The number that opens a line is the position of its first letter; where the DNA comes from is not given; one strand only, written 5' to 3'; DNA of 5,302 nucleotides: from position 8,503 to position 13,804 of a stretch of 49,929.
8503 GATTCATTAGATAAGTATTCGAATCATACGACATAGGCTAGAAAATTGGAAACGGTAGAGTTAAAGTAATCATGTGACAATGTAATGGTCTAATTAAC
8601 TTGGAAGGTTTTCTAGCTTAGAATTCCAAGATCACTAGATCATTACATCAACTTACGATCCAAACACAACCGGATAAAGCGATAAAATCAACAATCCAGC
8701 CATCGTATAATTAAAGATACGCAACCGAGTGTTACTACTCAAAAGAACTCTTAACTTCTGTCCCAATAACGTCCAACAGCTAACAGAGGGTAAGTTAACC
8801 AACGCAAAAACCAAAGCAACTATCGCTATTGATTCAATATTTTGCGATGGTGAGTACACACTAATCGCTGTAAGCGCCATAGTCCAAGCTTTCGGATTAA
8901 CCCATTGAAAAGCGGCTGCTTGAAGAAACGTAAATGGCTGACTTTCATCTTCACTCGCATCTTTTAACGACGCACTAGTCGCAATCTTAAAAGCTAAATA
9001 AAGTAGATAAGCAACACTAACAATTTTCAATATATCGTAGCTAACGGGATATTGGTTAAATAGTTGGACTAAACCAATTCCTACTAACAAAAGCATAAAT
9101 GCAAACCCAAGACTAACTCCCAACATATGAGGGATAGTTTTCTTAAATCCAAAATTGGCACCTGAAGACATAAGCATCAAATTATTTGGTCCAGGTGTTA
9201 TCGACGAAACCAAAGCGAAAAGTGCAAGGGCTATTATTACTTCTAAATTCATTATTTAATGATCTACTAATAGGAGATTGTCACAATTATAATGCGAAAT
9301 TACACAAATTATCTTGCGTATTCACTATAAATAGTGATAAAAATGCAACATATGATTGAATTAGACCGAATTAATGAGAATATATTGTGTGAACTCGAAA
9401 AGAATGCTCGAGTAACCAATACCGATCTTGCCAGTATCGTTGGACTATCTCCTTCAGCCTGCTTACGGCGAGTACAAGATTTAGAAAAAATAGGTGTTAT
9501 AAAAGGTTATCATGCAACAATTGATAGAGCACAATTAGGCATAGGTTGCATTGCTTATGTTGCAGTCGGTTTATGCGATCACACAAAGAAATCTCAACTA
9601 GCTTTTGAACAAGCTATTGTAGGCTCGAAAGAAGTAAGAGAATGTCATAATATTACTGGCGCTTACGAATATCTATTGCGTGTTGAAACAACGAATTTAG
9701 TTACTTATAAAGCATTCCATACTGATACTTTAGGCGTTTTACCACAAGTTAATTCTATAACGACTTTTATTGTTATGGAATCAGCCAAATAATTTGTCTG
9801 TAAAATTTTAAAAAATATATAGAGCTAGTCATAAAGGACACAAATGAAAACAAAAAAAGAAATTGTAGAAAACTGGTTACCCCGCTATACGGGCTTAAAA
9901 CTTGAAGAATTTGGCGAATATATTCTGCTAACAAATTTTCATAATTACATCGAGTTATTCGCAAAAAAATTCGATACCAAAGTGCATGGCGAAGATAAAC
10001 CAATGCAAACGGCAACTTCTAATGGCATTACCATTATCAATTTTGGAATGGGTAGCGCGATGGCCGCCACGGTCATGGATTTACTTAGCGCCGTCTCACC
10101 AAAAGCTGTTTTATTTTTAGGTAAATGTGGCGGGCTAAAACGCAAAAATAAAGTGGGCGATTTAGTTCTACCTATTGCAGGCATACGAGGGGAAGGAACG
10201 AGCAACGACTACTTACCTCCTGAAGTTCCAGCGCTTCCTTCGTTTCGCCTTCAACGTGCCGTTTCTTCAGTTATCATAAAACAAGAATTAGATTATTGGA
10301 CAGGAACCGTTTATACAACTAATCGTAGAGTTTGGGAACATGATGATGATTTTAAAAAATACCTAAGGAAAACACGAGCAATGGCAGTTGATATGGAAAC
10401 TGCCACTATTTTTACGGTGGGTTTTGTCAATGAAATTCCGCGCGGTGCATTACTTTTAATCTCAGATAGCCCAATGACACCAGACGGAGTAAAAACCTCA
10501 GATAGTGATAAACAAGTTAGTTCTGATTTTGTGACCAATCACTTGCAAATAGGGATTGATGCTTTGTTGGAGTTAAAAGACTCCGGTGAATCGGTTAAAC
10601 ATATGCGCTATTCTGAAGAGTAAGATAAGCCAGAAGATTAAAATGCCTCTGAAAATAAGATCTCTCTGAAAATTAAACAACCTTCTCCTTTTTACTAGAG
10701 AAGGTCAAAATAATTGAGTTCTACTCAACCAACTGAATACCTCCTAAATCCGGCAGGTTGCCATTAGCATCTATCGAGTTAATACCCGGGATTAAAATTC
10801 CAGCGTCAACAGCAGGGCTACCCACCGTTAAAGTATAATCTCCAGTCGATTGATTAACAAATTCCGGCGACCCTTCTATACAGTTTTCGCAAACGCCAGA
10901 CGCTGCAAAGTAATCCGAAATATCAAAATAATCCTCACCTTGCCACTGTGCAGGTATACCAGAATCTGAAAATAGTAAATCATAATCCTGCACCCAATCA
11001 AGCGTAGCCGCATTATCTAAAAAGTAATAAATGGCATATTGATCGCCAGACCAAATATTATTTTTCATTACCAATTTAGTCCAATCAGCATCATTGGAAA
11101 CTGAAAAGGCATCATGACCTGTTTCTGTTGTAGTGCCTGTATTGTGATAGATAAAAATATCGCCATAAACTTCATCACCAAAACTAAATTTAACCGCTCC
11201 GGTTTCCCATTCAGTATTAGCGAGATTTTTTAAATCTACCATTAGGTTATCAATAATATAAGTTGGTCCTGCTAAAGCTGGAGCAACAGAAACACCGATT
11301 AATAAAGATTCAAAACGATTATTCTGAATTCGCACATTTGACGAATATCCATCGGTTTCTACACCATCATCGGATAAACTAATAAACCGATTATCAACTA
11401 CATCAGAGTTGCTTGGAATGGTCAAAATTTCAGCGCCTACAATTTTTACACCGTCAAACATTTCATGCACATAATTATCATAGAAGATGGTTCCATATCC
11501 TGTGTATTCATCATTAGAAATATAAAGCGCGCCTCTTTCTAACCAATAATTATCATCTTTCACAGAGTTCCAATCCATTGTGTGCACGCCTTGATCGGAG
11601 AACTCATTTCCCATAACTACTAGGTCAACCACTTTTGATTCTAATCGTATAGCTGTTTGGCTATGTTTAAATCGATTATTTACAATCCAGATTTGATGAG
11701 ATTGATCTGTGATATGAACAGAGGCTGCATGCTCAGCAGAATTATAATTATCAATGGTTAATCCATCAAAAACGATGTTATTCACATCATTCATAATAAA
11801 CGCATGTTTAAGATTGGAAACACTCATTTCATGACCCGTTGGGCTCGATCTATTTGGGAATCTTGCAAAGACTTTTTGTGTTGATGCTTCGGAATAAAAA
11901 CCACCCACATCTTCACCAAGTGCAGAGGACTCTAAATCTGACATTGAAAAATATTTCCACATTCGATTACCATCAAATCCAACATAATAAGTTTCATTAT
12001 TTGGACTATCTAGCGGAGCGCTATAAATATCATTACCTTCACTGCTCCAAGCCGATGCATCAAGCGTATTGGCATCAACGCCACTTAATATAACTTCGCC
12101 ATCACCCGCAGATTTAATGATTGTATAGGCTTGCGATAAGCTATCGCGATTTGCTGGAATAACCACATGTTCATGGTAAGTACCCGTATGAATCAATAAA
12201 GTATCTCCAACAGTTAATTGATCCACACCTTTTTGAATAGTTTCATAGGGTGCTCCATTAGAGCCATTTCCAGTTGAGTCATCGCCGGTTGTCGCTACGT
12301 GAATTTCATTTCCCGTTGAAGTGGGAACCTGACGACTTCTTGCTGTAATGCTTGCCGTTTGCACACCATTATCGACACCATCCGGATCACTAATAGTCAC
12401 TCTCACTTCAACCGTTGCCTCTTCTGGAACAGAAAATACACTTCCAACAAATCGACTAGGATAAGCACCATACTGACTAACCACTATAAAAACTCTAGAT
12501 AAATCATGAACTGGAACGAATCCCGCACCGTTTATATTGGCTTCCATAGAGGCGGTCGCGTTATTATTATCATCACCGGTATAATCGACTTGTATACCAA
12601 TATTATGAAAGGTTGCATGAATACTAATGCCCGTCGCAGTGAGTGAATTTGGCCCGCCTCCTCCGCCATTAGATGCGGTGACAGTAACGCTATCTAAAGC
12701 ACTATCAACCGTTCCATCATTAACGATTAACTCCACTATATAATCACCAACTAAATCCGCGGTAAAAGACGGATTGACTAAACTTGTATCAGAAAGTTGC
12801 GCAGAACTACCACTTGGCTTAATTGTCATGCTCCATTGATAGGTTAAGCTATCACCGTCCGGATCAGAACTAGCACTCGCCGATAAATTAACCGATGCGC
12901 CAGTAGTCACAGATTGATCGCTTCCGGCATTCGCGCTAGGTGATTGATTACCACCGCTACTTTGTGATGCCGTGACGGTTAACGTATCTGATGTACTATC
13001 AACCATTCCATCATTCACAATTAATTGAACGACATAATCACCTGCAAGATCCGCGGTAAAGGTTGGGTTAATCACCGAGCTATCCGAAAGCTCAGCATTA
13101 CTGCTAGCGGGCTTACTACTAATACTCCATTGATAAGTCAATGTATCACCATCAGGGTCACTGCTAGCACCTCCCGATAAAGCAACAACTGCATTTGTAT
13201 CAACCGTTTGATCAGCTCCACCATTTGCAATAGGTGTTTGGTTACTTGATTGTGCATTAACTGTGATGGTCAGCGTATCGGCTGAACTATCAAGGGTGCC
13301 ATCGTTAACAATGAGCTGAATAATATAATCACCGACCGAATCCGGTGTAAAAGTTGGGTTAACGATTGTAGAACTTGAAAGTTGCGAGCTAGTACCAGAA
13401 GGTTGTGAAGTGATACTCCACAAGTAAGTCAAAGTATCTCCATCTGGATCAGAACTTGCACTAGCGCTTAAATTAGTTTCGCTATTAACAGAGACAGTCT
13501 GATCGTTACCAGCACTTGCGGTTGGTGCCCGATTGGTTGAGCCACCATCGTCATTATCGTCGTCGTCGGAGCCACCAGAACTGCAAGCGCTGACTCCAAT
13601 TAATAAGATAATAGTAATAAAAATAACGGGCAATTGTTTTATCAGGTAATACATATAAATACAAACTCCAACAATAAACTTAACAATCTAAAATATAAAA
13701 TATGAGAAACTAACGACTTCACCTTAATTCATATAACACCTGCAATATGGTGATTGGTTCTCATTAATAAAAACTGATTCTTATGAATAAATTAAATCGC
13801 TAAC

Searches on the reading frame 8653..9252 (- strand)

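Call 49: search_protein_families(library=pfam, proteins=[window:8653-9252:-], max_evalue=0.001)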
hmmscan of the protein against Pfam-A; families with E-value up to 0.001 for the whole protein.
window:8653-9252:- (199 aa): 1 family
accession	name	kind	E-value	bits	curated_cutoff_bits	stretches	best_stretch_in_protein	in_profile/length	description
PF01810.24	LysE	-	1.8e-20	73.7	25.6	1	16-189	3-183/193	LysE type translocator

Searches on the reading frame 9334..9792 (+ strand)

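Call 49: search_protein_families(library=pfam, proteins=[window:9334-9792:+], max_evalue=0.001)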
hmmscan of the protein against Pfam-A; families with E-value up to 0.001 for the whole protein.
window:9334-9792:+ (152 aa): 4 families
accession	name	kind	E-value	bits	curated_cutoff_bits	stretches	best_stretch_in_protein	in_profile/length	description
PF13412.12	HTH_24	-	1.9e-16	59.8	21.9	1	10-57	1-48/48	Winged helix-turn-helix DNA-binding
PF01037.27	AsnC_trans_reg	-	5.7e-16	58.6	25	1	87-149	10-72/73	Lrp/AsnC ligand binding domain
PF13404.12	HTH_AsnC-type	-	6.8e-13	48.6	27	1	10-51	1-42/42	AsnC-type helix-turn-helix domain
PF13545.12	HTH_Crp_2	-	0.00049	20.4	27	1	25-63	21-61/70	Crp-like helix-turn-helix domain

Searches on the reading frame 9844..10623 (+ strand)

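Call 49: search_protein_families(library=pfam, proteins=[window:9844-10623:+], max_evalue=0.001)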
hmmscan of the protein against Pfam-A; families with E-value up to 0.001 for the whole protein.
window:9844-10623:+ (259 aa): 1 family
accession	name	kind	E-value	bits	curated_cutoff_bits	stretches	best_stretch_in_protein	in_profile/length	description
PF01048.26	PNP_UDP_1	-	8.4e-31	107.6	25.1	1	34-242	10-232/233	Phosphorylase superfamily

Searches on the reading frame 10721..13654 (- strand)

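Call 49: search_protein_families(library=pfam, proteins=[window:10721-13654:-], max_evalue=0.001)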
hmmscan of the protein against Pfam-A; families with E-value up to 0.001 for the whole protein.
window:10721-13654:- (977 aa): 6 families
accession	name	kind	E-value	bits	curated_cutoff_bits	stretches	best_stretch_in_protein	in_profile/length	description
PF22352.2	K319L-like_PKD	-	1.8e-34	118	27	3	48-132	1-84/84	K319L-like, PKD domain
PF18911.6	PKD_4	-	1.5e-28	99.1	27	3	236-324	1-82/85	PKD domain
PF21027.3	Sde0182_C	-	3.3e-17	63.3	27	2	255-276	2-23/83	Cellulose-binding protein Sde0182, C-terminal domain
PF02010.21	REJ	-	6.4e-11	41.9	25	1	106-286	51-257/452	REJ domain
PF17963.7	Big_9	-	1.5e-10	42.2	23.6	2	41-131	1-89/89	Bacterial Ig domain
PF13229.12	Beta_helix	-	1.2e-05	25.4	25.9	1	619-781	3-134/158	Right handed beta helix region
